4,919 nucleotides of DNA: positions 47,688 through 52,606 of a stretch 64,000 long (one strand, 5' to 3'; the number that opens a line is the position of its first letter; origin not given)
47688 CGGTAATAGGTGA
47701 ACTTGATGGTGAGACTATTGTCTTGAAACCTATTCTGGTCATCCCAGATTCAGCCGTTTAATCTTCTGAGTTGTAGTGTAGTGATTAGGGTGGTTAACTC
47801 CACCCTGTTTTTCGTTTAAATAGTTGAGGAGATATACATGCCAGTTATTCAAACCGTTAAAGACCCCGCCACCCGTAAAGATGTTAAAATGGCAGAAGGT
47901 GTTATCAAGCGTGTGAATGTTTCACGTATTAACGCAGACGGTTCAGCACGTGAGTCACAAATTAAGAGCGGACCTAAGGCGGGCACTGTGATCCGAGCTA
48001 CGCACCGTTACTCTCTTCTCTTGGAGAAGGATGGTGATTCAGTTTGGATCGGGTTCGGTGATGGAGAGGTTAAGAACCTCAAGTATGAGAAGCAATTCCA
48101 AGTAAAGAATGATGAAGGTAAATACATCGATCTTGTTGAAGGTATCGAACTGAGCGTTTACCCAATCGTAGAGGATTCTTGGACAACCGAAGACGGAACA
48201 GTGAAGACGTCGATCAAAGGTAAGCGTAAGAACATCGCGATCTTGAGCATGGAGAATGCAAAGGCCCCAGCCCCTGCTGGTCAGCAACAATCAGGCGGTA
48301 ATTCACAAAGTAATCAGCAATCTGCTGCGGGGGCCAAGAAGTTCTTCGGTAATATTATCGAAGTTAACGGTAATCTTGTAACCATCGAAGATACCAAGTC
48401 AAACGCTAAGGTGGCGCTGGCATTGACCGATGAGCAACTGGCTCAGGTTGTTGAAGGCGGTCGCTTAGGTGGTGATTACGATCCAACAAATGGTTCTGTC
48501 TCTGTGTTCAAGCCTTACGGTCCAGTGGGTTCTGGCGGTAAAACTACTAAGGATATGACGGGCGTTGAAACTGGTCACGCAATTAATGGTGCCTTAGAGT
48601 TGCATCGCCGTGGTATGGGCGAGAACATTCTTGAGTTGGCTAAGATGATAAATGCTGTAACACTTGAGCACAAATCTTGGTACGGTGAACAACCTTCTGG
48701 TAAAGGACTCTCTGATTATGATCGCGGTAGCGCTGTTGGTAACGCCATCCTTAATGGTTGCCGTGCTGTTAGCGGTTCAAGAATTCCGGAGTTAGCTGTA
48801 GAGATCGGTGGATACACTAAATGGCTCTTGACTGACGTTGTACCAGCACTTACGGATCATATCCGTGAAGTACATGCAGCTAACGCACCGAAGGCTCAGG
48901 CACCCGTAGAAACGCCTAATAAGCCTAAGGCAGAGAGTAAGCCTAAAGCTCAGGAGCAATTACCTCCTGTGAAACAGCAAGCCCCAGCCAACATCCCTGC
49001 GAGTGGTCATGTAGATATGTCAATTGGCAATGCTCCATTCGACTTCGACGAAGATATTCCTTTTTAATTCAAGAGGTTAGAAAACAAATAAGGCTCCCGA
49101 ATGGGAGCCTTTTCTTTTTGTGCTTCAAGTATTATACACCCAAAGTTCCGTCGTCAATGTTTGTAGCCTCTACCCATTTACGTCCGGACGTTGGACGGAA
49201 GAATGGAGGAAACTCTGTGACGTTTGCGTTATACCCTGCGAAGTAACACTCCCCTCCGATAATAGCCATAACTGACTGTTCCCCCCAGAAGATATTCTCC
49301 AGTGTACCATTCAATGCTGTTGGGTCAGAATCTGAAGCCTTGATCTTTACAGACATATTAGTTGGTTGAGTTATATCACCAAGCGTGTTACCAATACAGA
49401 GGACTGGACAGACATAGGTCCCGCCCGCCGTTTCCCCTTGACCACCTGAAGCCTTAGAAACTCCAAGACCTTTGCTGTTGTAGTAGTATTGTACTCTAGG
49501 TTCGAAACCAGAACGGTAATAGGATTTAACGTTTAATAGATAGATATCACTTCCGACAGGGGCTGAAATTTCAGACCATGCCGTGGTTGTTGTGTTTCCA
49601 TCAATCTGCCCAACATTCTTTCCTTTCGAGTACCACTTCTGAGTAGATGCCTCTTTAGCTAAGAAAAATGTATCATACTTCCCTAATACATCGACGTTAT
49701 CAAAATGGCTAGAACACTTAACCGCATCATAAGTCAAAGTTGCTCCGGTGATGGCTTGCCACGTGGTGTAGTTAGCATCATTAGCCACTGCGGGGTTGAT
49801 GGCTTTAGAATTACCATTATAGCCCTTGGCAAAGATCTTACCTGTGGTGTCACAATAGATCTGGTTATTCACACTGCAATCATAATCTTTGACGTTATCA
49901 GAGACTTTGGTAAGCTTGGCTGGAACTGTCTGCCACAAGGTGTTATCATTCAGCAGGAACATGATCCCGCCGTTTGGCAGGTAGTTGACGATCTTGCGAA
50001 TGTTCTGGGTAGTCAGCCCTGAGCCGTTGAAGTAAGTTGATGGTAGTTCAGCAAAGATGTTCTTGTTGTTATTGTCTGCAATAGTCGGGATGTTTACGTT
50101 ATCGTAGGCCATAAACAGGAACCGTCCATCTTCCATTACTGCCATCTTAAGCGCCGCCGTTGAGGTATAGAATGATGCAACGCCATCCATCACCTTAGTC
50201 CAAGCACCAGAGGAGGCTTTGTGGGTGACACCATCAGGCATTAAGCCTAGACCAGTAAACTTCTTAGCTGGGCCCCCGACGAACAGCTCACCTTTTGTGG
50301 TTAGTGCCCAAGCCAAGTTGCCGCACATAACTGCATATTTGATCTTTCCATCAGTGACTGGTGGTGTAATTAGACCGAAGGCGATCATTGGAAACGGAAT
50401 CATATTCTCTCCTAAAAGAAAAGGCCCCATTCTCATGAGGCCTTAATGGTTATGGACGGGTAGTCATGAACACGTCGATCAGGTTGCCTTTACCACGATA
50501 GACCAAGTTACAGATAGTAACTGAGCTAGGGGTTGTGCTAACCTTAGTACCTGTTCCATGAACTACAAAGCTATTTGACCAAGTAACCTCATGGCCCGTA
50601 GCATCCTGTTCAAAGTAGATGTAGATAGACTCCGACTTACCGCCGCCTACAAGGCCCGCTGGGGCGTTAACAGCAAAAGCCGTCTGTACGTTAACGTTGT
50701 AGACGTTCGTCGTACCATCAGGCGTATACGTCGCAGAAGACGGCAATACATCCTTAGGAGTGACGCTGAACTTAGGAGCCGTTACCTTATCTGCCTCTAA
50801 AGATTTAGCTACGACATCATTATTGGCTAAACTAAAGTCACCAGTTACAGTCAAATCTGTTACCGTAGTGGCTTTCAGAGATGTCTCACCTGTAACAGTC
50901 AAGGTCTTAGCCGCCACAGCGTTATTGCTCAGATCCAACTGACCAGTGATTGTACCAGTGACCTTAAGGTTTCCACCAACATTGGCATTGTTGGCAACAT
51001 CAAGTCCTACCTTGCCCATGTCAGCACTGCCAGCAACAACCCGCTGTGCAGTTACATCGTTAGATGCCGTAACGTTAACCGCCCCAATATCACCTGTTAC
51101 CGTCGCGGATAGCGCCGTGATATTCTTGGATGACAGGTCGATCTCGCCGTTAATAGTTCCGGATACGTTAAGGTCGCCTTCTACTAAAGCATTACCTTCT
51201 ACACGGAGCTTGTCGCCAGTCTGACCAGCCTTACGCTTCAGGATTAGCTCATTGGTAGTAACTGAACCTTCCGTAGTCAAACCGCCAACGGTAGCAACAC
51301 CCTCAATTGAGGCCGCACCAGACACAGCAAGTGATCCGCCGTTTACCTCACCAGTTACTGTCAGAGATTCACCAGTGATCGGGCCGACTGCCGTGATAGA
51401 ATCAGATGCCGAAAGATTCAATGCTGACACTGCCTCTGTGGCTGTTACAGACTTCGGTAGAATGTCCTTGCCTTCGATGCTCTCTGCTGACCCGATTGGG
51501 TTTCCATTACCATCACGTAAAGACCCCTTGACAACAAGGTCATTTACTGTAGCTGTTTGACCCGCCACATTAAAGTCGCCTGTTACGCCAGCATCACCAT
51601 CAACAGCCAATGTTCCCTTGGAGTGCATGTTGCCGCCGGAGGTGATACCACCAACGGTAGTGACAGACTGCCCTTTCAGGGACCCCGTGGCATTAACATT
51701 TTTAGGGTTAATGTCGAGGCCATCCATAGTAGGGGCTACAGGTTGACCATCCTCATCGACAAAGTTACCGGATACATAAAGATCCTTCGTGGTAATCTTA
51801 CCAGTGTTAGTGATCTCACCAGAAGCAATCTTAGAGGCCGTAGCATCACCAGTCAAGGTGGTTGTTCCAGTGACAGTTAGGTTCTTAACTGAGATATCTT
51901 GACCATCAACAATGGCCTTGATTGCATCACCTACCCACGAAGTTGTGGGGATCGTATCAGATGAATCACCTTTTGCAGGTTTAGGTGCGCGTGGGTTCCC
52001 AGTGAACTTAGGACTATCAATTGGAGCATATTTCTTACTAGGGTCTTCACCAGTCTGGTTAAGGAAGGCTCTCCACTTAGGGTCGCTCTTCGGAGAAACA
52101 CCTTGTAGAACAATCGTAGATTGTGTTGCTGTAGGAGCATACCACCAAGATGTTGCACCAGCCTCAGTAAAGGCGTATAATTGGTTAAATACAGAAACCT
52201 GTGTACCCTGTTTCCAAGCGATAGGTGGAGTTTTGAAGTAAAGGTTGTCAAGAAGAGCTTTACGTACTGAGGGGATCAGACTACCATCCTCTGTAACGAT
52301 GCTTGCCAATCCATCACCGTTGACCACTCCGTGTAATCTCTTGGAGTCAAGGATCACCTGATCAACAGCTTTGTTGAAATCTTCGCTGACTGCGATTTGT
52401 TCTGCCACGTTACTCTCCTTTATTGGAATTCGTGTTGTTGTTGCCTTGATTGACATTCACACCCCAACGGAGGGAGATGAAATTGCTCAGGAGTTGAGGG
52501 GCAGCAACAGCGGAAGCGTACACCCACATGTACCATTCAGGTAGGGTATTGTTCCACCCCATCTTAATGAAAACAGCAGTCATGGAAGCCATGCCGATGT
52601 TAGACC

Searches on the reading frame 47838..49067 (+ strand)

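Call 8: search_protein_families(library=phrogs, proteins=[window:47838-49067:+], max_evalue=0.001)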
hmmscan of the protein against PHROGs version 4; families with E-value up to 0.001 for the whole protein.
window:47838-49067:+ (409 aa): 1 family
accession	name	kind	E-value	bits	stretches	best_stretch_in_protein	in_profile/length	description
phrog_4477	-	unknown function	1.2e-89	302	1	1-409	1-393/393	-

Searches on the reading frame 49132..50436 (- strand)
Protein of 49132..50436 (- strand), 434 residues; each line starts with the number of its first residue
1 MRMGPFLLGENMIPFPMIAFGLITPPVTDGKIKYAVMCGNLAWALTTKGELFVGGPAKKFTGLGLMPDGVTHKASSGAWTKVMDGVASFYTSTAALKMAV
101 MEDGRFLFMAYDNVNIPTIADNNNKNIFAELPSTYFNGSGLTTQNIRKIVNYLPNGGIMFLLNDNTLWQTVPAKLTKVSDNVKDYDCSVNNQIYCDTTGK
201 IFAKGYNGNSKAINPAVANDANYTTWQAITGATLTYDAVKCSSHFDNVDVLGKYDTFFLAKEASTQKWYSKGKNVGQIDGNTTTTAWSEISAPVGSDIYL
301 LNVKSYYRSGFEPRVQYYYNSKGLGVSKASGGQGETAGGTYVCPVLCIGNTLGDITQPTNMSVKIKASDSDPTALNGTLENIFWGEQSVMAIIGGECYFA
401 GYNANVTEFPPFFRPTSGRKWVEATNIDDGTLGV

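Call 8: search_protein_families(library=phrogs, proteins=[window:49132-50436:-], max_evalue=0.001)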
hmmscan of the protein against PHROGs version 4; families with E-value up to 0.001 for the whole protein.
window:49132-50436:- (434 aa): 1 family
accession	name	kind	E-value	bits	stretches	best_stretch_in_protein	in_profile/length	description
phrog_15692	-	unknown function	4.9e-21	76.3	1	12-417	1-398/413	-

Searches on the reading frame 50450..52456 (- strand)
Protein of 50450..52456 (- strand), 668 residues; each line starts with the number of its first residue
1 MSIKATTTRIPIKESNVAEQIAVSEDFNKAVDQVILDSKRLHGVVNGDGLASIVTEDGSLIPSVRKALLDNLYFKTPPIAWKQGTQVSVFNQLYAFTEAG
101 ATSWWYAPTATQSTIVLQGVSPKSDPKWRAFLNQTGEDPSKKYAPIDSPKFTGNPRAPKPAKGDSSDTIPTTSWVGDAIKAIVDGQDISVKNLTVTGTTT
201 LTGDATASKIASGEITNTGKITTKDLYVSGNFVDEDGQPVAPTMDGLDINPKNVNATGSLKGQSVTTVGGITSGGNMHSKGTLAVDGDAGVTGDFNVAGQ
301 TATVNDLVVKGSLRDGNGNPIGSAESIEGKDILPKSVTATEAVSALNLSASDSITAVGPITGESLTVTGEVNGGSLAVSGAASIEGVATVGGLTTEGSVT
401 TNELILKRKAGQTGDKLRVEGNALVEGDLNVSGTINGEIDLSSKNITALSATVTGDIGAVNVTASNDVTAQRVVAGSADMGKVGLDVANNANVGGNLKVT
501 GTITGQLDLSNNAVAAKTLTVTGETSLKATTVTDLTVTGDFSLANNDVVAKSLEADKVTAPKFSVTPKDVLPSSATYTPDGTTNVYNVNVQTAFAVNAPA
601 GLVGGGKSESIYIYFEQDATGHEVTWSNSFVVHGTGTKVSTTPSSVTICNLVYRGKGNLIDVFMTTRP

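Call 8: search_protein_families(library=phrogs, proteins=[window:50450-52456:-], max_evalue=0.001)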
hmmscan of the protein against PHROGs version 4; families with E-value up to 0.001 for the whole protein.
window:50450-52456:- (668 aa): 3 families
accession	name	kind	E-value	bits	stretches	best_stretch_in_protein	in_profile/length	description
phrog_4549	-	tail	1.4e-138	464.5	2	179-668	463-869/869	tail fiber protein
phrog_15437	-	tail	2.9e-13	50.3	1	545-667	531-655/656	tail fiber protein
phrog_7032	-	tail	7.3e-06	25.3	1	138-186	245-293/866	tail fiber protein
